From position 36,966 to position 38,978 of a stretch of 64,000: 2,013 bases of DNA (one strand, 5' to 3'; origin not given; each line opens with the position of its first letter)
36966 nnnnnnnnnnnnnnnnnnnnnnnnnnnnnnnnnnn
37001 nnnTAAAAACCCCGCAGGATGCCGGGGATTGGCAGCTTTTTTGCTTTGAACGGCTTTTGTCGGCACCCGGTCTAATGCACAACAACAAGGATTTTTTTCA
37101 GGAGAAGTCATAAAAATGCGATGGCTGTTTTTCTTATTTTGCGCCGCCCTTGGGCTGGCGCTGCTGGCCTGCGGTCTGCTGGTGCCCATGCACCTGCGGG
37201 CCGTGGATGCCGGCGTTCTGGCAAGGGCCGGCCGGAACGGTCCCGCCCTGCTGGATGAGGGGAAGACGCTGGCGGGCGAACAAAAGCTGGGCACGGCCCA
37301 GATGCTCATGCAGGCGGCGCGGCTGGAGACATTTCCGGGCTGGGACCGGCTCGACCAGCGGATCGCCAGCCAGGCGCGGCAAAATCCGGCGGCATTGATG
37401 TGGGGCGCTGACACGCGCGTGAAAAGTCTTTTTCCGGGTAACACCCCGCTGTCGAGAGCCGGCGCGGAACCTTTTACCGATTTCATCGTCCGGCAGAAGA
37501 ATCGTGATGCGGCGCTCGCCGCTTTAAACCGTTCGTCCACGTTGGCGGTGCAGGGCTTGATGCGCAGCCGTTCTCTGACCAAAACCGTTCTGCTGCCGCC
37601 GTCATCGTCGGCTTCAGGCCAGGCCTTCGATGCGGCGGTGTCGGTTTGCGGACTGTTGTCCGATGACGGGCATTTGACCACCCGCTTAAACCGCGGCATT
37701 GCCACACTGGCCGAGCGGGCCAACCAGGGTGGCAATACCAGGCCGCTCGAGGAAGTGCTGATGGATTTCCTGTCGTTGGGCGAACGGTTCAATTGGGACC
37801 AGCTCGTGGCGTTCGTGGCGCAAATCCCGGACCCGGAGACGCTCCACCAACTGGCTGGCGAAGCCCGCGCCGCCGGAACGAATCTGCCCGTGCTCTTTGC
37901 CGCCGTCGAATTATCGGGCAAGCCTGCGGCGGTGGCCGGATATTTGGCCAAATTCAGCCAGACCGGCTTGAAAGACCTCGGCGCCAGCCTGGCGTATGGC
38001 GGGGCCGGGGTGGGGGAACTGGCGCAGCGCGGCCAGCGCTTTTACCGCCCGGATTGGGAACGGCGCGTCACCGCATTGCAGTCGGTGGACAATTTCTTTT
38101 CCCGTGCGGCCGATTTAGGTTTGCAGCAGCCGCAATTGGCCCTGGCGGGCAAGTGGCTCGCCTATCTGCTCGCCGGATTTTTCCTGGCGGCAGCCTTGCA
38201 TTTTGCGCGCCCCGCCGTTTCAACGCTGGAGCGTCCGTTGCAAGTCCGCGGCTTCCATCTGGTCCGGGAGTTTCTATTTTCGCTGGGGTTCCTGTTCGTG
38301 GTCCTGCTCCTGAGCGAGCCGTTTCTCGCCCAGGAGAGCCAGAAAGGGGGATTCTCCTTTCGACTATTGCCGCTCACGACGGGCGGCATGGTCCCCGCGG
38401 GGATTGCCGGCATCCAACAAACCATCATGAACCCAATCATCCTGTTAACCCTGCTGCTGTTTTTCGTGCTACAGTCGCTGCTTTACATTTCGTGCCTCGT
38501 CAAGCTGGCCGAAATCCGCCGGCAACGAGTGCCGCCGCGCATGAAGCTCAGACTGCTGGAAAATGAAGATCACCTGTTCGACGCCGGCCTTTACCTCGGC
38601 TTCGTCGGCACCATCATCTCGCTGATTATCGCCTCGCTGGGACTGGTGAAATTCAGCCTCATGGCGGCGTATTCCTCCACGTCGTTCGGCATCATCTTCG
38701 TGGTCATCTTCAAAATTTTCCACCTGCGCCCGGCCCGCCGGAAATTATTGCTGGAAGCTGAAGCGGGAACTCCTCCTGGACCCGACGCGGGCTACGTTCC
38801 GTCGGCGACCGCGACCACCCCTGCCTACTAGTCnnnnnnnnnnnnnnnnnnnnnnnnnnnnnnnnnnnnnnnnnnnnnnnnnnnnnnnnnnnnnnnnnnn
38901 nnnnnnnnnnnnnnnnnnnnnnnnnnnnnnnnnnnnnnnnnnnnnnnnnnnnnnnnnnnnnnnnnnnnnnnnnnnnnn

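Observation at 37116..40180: Candidate novel ion-driven envelope module: MotA/ExbB-like channel protein plus Asp-TM, coiled-coil, dead-trypsin-domain partner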

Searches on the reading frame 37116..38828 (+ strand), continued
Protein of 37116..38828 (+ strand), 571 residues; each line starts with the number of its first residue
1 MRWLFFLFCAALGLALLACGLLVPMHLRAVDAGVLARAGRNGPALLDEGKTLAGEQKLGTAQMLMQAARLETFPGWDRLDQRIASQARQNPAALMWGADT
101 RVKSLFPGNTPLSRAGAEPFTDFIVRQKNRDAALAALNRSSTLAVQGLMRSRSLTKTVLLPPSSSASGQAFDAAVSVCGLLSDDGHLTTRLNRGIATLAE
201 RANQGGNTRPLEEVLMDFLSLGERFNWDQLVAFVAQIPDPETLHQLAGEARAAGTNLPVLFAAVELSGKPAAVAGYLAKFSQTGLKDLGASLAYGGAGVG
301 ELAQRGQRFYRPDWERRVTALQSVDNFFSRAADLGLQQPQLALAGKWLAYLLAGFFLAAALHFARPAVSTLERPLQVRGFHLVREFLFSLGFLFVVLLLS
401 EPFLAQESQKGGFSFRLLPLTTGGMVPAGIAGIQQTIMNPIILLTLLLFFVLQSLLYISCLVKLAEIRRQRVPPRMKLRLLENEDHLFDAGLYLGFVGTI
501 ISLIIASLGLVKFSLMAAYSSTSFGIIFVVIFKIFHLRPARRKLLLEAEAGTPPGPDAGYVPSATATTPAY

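Call 59: fold_search(model_id=the predicted structure, library=pdb)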
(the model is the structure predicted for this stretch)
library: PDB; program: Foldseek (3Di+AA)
matches with E <= 10: 109; with E <= 0.001: 0
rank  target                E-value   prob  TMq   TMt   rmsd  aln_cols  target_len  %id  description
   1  9ky5_A                1.3e-01  0.21  0.10  0.12  28.3       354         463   14  Structure of y+LAT2 bound with Arg (released 2025-04-23)
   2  3gi9_C                5.1e-01  0.08  0.10  0.12  27.6       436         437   13  Crystal Structure of ApcT Transporter Bound to 7F11 Monoclonal Fab Fragment (released 2009-08-18)
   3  7dsk_B                8.3e-01  0.05  0.09  0.11  28.8       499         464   12  Overall structure of the LAT1-4F2hc bound with JX-075 (released 2021-03-10)
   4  8kdg_B                8.7e-01  0.08  0.09  0.11  28.4       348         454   12  Structure of LAT1-CD98hc-Fab170 in complex with BCH, consensus map (released 2025-02-12)
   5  8e6l                  1.7e+00  0.03  0.08  0.11  30.4       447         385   13  X-ray structure of the Deinococcus radiodurans Nramp/MntH divalent transition metal transporter D296A mutant in an inwar (released 2023-05-03)
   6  5i7d_A                2.0e+00  0.05  0.10  0.13  46.6       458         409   12  Crystal Structure of srGAP2 F-BARx WT Form-2 (released 2017-08-30)
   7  5kyj_E                2.1e+00  0.03  0.08  0.13  29.9       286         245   12  Brain penetrant liver X receptor (LXR) modulators based on a 2,4,5,6-tetrahydropyrrolo[3,4-c]pyrazole core (released 2016-09-21)
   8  4m2s_A                2.4e+00  0.03  0.08  0.05  31.2       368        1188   13  Corrected Structure of Mouse P-glycoprotein bound to QZ59-RRR (released 2013-11-13)
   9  8q8p_A                2.7e+00  0.08  0.09  0.15  23.1       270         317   11  Cryo-EM structure of the magnesium channel CtMrs2 in the closed state (released 2024-11-27)
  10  3haj_B                3.0e+00  0.03  0.07  0.12  48.2       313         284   10  Crystal structure of human PACSIN2 F-BAR domain (p212121 lattice) (released 2009-06-16)
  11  6nle                  3.0e+00  0.03  0.07  0.08  28.6       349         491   13  X-ray structure of LeuT with V269 deletion (released 2020-01-15)
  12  3wmg_A                3.0e+00  0.03  0.09  0.09  30.2       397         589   13  Crystal structure of an inward-facing eukaryotic ABC multidrug transporter G277V/A278V/A279V mutant in complex with an (released 2014-04-30)
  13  6rz9                  3.0e+00  0.02  0.07  0.10  35.0       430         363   12  Crystal structure of the human cysteinyl leukotriene receptor 2 in complex with ONO-2770372 (released 2019-12-11)
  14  9k82_A                3.1e+00  0.09  0.11  0.24  14.7       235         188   16  Cryo-EM structure of designed zinc-induced filament Fiber-n5-Zn1-HEHE-917 (released 2025-10-29)
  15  8grn_A                3.1e+00  0.04  0.08  0.07  26.3       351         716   10  AtOSCA1.1 extended state (released 2023-06-14)
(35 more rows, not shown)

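Call 66: list_cluster_members(proteins=[P0389, P0387, P0386, P0383, P0380, P0370, P0347, P0335, P0322, P0302])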
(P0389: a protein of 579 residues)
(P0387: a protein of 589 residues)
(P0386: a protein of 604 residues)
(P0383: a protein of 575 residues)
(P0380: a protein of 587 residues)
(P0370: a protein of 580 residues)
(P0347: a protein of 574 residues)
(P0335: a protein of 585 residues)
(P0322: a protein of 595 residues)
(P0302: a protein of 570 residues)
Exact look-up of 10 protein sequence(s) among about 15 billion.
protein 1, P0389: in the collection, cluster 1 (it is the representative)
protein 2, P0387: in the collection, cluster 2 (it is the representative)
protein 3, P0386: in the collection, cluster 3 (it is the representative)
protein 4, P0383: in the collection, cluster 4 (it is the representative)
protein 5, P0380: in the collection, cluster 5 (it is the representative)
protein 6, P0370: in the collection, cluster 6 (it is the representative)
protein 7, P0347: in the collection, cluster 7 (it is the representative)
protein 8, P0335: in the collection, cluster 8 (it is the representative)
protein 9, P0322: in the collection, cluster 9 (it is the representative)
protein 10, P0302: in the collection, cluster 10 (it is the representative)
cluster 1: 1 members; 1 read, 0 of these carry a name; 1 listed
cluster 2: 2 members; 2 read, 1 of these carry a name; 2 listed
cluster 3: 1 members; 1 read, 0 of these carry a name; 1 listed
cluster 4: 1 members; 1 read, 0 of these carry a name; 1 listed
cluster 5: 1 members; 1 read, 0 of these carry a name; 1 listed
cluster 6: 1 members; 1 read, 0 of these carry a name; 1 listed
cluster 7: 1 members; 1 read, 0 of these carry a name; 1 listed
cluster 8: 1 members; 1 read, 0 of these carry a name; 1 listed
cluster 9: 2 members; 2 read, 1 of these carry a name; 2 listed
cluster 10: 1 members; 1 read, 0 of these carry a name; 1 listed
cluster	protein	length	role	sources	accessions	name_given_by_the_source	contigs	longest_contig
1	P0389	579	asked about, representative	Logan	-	-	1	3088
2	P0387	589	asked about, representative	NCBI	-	-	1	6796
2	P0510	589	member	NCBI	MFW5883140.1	MAG: hypothetical protein ACOCVG_02120 [Verrucomicrobiota bacterium]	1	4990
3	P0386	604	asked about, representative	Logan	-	-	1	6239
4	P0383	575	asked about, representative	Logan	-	-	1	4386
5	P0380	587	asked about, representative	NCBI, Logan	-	-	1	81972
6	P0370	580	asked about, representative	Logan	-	-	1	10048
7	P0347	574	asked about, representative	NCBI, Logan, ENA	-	-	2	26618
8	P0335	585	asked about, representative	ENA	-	-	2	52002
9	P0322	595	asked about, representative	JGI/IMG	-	hypothetical protein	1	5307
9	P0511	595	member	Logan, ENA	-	-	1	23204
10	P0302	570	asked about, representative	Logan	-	-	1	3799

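Call 67: find_encoding_contigs(protein=P0380, flank=7000, max_places=1)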
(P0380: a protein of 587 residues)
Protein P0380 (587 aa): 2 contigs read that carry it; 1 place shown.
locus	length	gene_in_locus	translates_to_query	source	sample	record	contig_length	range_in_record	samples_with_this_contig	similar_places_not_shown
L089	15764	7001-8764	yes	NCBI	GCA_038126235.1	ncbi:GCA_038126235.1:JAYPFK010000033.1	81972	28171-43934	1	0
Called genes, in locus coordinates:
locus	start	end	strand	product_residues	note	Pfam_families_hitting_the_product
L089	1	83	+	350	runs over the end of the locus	PF00044:Gp_dh_N, PF02800:Gp_dh_C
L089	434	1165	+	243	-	PF02633:Creatininase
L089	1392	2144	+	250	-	-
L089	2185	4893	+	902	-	PF00069:Pkinase, PF07714:PK_Tyr_Ser-Thr, PF03109:ABC1 (weak), PF13211:DUF4019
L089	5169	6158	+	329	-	-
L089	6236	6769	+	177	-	PF00293:NUDIX, PF22327:Nudt16-like (weak)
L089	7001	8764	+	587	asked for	-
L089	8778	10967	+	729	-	-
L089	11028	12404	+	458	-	PF00480:ROK (faint)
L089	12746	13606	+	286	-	PF02585:PIG-L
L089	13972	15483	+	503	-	PF13428:TPR_14 (faint), PF13432:TPR_16 (faint), PF14559:TPR_19 (faint), PF13431:TPR_17 (faint), PF13414:TPR_11 (faint), PF13646:HEAT_2 (faint)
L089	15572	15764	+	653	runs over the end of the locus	PF14522:Cytochrome_C7 (faint)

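Call 68: find_encoding_contigs(protein=P0335, flank=7000, max_places=1)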
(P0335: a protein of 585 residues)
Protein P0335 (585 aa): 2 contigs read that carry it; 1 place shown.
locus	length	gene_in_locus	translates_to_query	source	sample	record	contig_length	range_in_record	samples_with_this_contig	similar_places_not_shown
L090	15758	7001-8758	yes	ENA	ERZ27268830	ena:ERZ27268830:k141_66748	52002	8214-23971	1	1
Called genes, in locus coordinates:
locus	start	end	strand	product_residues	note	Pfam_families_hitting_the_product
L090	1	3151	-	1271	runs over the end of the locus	PF02574:S-methyl_trans, PF00809:Pterin_bind, PF02607:B12-binding_2, PF02310:B12-binding, PF02965:Met_synt_B12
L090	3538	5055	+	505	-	PF13638:PIN_4, PF02562:PhoH, PF13604:AAA_30 (faint)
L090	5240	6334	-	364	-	PF01408:GFO_IDH_MocA (weak), PF02894:GFO_IDH_MocA_C (weak), PF22725:GFO_IDH_MocA_C3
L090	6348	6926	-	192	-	PF01327:Pep_deformylase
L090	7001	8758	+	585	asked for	-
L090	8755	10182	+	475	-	-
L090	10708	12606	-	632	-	PF00005:ABC_tran, PF02463:SMC_N (faint), PF13555:AAA_29 (faint), PF01926:MMR_HSR1 (faint), PF12848:ABC_tran_Xtn, PF00005:ABC_tran, PF13304:AAA_21 (weak), PF16326:ABC_tran_CTD, +3 more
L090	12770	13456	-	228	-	PF00753:Lactamase_B, PF13483:Lactamase_B_3, PF12706:Lactamase_B_2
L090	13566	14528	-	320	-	PF00248:Aldo_ket_red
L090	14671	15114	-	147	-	PF02502:LacAB_rpiB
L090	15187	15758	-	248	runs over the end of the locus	PF00702:Hydrolase (weak), PF12710:HAD, PF13419:HAD_2, PF13242:Hydrolase_like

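Call 69: find_encoding_contigs(protein=P0347, flank=7000, max_places=1)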
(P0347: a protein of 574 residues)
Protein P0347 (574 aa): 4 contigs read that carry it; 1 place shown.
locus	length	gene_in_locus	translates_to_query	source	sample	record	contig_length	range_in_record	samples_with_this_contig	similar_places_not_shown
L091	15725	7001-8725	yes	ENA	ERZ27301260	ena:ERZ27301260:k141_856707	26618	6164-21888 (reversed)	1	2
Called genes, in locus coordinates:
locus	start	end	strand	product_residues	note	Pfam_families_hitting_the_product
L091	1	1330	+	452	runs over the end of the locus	PF00359:PTS_EIIA_2, PF21755:DacZ_P, PF02457:DAC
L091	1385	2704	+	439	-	PF01794:Ferric_reduct, PF08022:FAD_binding_8, PF00175:NAD_binding_1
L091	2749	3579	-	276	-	-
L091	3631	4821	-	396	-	PF00586:AIRS, PF02769:AIRS_C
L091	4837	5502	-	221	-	PF01553:Acyltransferase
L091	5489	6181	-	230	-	PF02224:Cytidylate_kin, PF13189:Cytidylate_kin2 (faint)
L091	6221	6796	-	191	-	PF01327:Pep_deformylase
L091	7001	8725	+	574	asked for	-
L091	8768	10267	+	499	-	-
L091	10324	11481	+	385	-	PF00561:Abhydrolase_1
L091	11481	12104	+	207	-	PF14237:GYF_2, PF06271:RDD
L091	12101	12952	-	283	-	PF01678:DAP_epimerase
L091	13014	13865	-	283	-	PF00582:Usp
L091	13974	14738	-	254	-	PF01351:RNase_HII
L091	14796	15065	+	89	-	-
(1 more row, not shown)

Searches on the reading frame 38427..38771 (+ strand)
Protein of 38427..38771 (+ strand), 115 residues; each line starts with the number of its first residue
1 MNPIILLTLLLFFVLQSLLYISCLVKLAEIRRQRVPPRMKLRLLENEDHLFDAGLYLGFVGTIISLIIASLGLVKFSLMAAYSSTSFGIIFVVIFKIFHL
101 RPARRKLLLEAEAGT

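Call 85: search_solved_structures(query=A8, max_evalue=10, show_alignments=5)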
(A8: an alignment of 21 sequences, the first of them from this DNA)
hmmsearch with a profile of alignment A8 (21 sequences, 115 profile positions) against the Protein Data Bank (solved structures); distinct sequences matched with E-value up to 10: 0.
